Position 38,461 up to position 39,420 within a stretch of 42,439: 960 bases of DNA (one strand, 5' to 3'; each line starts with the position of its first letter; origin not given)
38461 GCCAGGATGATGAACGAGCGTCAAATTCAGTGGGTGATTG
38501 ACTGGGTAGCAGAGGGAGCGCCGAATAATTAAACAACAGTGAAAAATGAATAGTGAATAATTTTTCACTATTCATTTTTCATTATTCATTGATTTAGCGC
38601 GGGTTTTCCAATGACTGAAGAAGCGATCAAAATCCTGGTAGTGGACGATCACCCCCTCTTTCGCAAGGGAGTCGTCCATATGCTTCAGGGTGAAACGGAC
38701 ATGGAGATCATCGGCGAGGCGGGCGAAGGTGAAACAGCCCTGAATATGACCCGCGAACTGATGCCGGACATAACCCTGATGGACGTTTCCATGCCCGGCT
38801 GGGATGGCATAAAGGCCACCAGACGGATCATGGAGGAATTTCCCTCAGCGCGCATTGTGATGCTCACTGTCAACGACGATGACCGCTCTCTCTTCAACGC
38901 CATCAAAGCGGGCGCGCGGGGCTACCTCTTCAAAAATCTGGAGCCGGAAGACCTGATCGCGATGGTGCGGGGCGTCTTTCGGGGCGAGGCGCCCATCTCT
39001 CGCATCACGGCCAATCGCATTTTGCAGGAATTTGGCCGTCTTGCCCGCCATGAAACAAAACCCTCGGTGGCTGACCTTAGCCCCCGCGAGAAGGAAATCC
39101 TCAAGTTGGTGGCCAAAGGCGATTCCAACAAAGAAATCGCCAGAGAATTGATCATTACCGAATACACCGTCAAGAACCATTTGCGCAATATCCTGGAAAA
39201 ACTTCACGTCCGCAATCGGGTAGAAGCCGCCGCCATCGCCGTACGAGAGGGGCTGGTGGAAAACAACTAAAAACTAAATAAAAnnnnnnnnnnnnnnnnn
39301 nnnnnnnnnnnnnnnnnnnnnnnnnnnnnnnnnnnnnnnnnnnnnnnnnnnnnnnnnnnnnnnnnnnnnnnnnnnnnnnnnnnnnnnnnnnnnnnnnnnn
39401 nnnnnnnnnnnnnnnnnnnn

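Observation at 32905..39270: Rieske/cytochrome b operon embedded between a haem-containing sensor kinase and its response regulator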

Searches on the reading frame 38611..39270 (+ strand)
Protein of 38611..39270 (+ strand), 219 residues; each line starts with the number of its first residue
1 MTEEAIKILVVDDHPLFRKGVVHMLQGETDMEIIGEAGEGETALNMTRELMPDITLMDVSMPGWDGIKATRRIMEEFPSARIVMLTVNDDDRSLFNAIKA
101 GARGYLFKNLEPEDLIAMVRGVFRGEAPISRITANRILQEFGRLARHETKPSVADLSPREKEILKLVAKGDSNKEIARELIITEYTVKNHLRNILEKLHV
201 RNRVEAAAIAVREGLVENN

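Call 3: search_protein_families(library=pfam, proteins=[window:38611-39270:+], max_evalue=0.01)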
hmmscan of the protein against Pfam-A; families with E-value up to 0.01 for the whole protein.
window:38611-39270:+ (219 aa): 6 families
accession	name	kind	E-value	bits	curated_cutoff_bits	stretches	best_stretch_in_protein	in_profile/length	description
PF00072.30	Response_reg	-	2.2e-28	99.1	30.2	1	8-120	1-111/111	Response regulator receiver domain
PF00196.25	GerE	-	1.5e-21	76.2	23.5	1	156-210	3-57/57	Bacterial regulatory proteins, luxR family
PF08281.18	Sigma70_r4_2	-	2.8e-06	27.3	25.7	1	155-198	10-54/54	Sigma-70, region 4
PF04545.22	Sigma70_r4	-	3.7e-06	26.8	24.1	1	154-198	3-48/50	Sigma-70, region 4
PF13384.12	HTH_23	-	0.0013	18.9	24.6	0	162-193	9-40/50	Homeodomain-like domain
PF13936.12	HTH_38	-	0.006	16.7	27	0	161-192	10-42/44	Helix-turn-helix domain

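Call 4: search_protein_families(library=ncbifam, proteins=[window:38611-39270:+], max_evalue=0.01)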
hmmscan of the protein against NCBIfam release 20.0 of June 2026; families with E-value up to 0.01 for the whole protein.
window:38611-39270:+ (219 aa): 122 families (the best 25 are shown)
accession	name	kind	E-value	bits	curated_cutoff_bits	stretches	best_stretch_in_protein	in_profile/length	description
NF007935.0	PRK10651.1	equivalog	1.1e-61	207.8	250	1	2-213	3-213/216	two-component system response regulator NarL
NF007708.0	PRK10403.1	equivalog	9.6e-45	152.7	343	1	5-209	6-207/215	nitrate/nitrite response regulator protein NarP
NF047785.1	respo_reg_MadR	equivalog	2e-44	151.4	300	1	6-216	1-209/209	MadR family response regulator transcription factor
NF052445.1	RespRegMctR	equivalog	1e-42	145.9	300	1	6-215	2-204/205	two-component system response regulator MctR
NF007018.1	PRK09483.1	equivalog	6.6e-41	140.3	280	1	6-218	2-211/217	UvrY/SirA/GacA family response regulator transcription factor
NF011896.0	PRK15369.1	equivalog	5e-38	130.8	242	1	5-215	3-209/211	two component system response regulator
NF007685.0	PRK10360.1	equivalog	3.6e-26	92.2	258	1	6-207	2-189/196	response regulator transcription factor UhpA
NF007403.0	PRK09935.1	equivalog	6.6e-25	87.9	271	1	7-210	5-204/210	fimbria biosynthesis transcriptional regulator FimZ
NF001965.0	PRK00742.1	subfamily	3.1e-24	85.8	293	1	4-110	2-109/357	chemotaxis-specific protein-glutamate methyltransferase CheB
NF041367.1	CheY_Halo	equivalog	2.5e-23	82.6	200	1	8-120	1-111/114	chemotaxis protein CheY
NF041830.1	RR_TF_ErdR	exception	2.5e-22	79.6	390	1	6-209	2-204/213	response regulator transcription factor ErdR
NF009206.0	PRK12555.1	subfamily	3.6e-21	75.5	342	1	6-103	1-99/340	chemotaxis-specific protein-glutamate methyltransferase CheB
NF007505.1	PRK10100.1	equivalog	7.6e-20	71.5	250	1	83-210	72-199/204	biofilm master transcriptional regulator CsgD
NF006900.1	PRK09390.1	equivalog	2.7e-19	69.5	255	1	5-212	4-199/203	response regulator FixJ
TIGR03020.2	EpsA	equivalog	7.7e-19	68.3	170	1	151-210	186-245/247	XrtB/PEP-CTERM-associated transcriptional regulator EpsA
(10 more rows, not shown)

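Call 38: find_homologous_proteins(query=window:38611-39270:+, max_evalue=1e-30)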
Query window:38611-39270:+ (219 aa): 6092 proteins with E <= 1e-30 among 8000 candidates; the best 120 are listed.
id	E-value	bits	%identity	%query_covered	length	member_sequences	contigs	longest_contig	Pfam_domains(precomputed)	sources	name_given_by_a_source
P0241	1.9e-127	441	94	100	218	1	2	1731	PF00196.26,PF04545.23,PF08281.19,PF00072.31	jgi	-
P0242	2.3e-124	431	91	100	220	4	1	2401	PF00196.26,PF08281.19,PF00072.31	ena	-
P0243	1.1e-93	331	71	98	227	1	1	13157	PF00196.26,PF04545.23,PF08281.19,PF00072.31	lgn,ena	-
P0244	1.1e-90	321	73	97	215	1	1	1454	PF00196.26,PF08281.19,PF00072.31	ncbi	-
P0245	1.2e-88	314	69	99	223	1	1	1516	PF00196.26,PF04545.23,PF08281.19,PF00072.31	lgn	-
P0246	2.1e-88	313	67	99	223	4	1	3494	PF00196.26,PF04545.23,PF08281.19,PF00072.31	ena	-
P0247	3.3e-87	309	67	99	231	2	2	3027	PF13384.13,PF00196.26,PF00072.31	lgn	-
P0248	4.9e-87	309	68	98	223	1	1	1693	PF00196.26,PF04545.23,PF08281.19,PF00072.31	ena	-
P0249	5.4e-87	309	67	98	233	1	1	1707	PF13384.13,PF00196.26,PF00072.31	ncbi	-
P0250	7.8e-87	308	67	97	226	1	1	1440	PF00196.26,PF00072.31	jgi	-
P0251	8.0e-86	305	68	98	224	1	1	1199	PF00196.26,PF04545.23,PF08281.19,PF00072.31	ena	-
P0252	1.5e-85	304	65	98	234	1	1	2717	PF00196.26,PF08281.19,PF00072.31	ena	-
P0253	3.1e-85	303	67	97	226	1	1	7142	PF00196.26,PF00072.31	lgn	-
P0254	7.7e-85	302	67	98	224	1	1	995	PF13384.13,PF00196.26,PF08281.19,PF00072.31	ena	-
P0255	1.6e-84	301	63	99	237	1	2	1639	PF00196.26,PF00072.31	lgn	-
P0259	3.8e-83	296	63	98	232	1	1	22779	PF00196.26,PF00072.31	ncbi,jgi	-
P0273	5.9e-81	289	62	98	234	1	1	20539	PF00196.26,PF00072.31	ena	-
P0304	1.8e-77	278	64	97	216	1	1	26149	PF00196.26,PF04545.23,PF08281.19,PF00072.31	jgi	-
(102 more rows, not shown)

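Call 39: find_encoding_contigs(protein=P0243, flank=8000, max_places=2)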
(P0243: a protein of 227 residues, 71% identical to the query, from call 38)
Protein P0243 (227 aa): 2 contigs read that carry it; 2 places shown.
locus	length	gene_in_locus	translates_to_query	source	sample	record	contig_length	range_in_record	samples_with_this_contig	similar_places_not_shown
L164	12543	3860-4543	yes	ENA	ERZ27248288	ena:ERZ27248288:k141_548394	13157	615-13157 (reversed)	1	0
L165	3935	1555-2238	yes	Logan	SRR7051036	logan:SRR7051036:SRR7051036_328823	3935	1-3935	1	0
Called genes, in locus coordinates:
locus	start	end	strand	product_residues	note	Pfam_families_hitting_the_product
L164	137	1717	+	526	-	PF00005:ABC_tran, PF01078:Mg_chelatase (faint), PF01926:MMR_HSR1 (faint), PF02463:SMC_N (weak), PF03193:RsgA_GTPase (faint), PF13191:AAA_16 (faint), PF00005:ABC_tran, PF13304:AAA_21 (weak), +5 more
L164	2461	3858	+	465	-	PF01590:GAF, PF13185:GAF_2, PF07730:HisKA_3, PF02518:HATPase_c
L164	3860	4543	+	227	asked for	PF00072:Response_reg, PF00196:GerE, PF04545:Sigma70_r4 (weak), PF08281:Sigma70_r4_2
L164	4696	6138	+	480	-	PF07992:Pyr_redox_2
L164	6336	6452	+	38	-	-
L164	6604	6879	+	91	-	PF03927:NapD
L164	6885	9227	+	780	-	PF04879:Molybdop_Fe4S4, PF00384:Molybdopterin, PF01568:Molydop_binding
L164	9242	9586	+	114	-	-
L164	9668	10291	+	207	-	PF13187:Fer4_9 (faint), PF13183:Fer4_8 (faint), PF12797:Fer4_2 (faint), PF13237:Fer4_10 (faint), PF00037:Fer4 (weak), PF12800:Fer4_4 (faint), PF12837:Fer4_6 (faint), PF12838:Fer4_7, +1 more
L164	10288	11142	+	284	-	PF12801:Fer4_5, PF13237:Fer4_10 (weak)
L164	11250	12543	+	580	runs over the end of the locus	PF13435:Cytochrome_C554 (faint), PF14522:Cytochrome_C7 (faint), PF13447:Multi-haem_cyto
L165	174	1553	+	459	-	PF01590:GAF, PF13185:GAF_2, PF07730:HisKA_3, PF02518:HATPase_c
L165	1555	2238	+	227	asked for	PF00072:Response_reg, PF00196:GerE, PF04545:Sigma70_r4 (weak), PF08281:Sigma70_r4_2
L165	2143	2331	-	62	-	-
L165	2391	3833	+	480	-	PF07992:Pyr_redox_2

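Call 40: find_encoding_contigs(protein=P0259, flank=8000, max_places=2)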
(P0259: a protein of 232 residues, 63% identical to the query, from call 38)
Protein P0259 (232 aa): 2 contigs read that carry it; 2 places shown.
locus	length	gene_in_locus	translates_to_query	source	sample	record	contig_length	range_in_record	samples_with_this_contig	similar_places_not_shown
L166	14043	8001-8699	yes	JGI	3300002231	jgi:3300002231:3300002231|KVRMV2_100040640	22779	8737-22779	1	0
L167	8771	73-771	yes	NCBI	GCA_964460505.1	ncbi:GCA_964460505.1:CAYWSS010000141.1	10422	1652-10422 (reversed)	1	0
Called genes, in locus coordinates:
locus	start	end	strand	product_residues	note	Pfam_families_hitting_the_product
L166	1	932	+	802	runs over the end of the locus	PF04879:Molybdop_Fe4S4, PF00384:Molybdopterin, PF01568:Molydop_binding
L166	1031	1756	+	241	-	PF12797:Fer4_2 (weak), PF12838:Fer4_7 (weak), PF13187:Fer4_9 (weak), PF13247:Fer4_11, PF00037:Fer4 (weak), PF12797:Fer4_2 (weak), PF12837:Fer4_6 (weak), PF12838:Fer4_7 (weak), +3 more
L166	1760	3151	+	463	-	-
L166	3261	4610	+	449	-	-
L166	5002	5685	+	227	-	PF00072:Response_reg, PF04545:Sigma70_r4 (faint), PF08281:Sigma70_r4_2, PF00196:GerE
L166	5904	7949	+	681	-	PF11845:Tll0287-like, PF00672:HAMP, PF01590:GAF, PF13185:GAF_2, PF13492:GAF_3 (weak), PF07730:HisKA_3, PF02518:HATPase_c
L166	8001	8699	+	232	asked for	PF00072:Response_reg, PF00196:GerE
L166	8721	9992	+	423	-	PF05201:GlutR_N, PF01488:Shikimate_DH, PF13241:NAD_binding_7 (faint), PF03807:F420_oxidored (weak), PF00745:GlutR_dimer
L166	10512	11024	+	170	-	PF03205:MobB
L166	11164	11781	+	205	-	PF02663:FmdE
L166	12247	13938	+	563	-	PF13435:Cytochrome_C554 (faint), PF14522:Cytochrome_C7 (faint), PF13447:Multi-haem_cyto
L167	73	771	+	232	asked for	PF00072:Response_reg, PF00196:GerE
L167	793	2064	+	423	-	PF05201:GlutR_N, PF01488:Shikimate_DH, PF13241:NAD_binding_7 (faint), PF03807:F420_oxidored (weak), PF00745:GlutR_dimer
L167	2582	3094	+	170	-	PF03205:MobB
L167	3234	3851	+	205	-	PF02663:FmdE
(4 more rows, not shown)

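Call 41: find_encoding_contigs(protein=P0273, flank=8000, max_places=2)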
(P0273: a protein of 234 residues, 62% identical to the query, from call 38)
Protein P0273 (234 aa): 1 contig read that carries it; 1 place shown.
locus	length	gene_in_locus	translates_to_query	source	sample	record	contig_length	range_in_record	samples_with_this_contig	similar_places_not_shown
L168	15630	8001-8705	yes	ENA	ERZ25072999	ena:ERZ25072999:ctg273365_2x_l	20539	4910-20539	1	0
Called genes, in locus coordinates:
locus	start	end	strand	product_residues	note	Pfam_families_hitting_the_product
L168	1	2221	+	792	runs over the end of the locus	PF04879:Molybdop_Fe4S4, PF00384:Molybdopterin, PF01568:Molydop_binding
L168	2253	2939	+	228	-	PF12797:Fer4_2 (weak), PF13237:Fer4_10 (faint), PF12838:Fer4_7 (weak), PF13247:Fer4_11, PF00037:Fer4 (weak), PF12797:Fer4_2 (weak), PF12837:Fer4_6 (weak), PF12838:Fer4_7, +2 more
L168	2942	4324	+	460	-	PF03916:NrfD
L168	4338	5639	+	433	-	PF14522:Cytochrome_C7 (faint), PF00034:Cytochrom_C (faint), PF13442:Cytochrome_CBB3 (faint), PF22113:Mtrc-MtrF_II-IV_dom (faint)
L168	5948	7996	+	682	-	PF11845:Tll0287-like, PF00672:HAMP, PF01590:GAF (faint), PF13185:GAF_2, PF07730:HisKA_3, PF02518:HATPase_c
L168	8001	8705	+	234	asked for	PF00072:Response_reg, PF00196:GerE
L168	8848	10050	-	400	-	PF01292:Ni_hydr_CYTB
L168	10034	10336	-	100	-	-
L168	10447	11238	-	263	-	PF03264:Cytochrom_NNT (faint), PF14522:Cytochrome_C7 (faint), PF14537:Cytochrom_c3_2 (faint), PF22113:Mtrc-MtrF_II-IV_dom (faint), PF09699:Paired_CXXCH_1 (faint)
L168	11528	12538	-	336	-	PF14522:Cytochrome_C7 (faint)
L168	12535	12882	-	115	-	-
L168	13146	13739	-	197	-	PF14522:Cytochrome_C7 (faint)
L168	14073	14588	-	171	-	-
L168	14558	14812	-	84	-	PF13435:Cytochrome_C554 (faint), PF14522:Cytochrome_C7 (faint)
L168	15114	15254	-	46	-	-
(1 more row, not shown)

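Call 42: find_encoding_contigs(protein=P0304, flank=8000, max_places=2)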
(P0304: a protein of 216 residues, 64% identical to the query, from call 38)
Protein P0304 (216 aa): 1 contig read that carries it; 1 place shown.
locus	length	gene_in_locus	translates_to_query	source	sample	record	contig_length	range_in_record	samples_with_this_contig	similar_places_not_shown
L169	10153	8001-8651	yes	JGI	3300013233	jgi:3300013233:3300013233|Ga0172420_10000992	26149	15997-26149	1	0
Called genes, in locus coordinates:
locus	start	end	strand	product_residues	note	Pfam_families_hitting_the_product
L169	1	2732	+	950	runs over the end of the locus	PF00929:RNase_T, PF00270:DEAD (weak), PF04851:ResIII (weak), PF06733:DEAD_2 (weak), PF13307:Helicase_C_2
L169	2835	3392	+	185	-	PF08207:EFP_N, PF01132:EFP, PF09285:Elong-fact-P_C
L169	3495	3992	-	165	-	PF02559:CarD_TRCF_RID, PF21095:CarD_C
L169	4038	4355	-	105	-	PF01258:zf-dskA_traR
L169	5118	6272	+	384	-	PF17092:PCB_OB (faint), PF00575:S1, PF23459:S1_RRP5 (faint), PF00575:S1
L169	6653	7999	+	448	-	PF01590:GAF, PF13185:GAF_2, PF07730:HisKA_3, PF02518:HATPase_c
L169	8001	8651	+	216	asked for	PF00072:Response_reg, PF00196:GerE, PF04545:Sigma70_r4 (weak), PF08281:Sigma70_r4_2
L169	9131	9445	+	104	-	-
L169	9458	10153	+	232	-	?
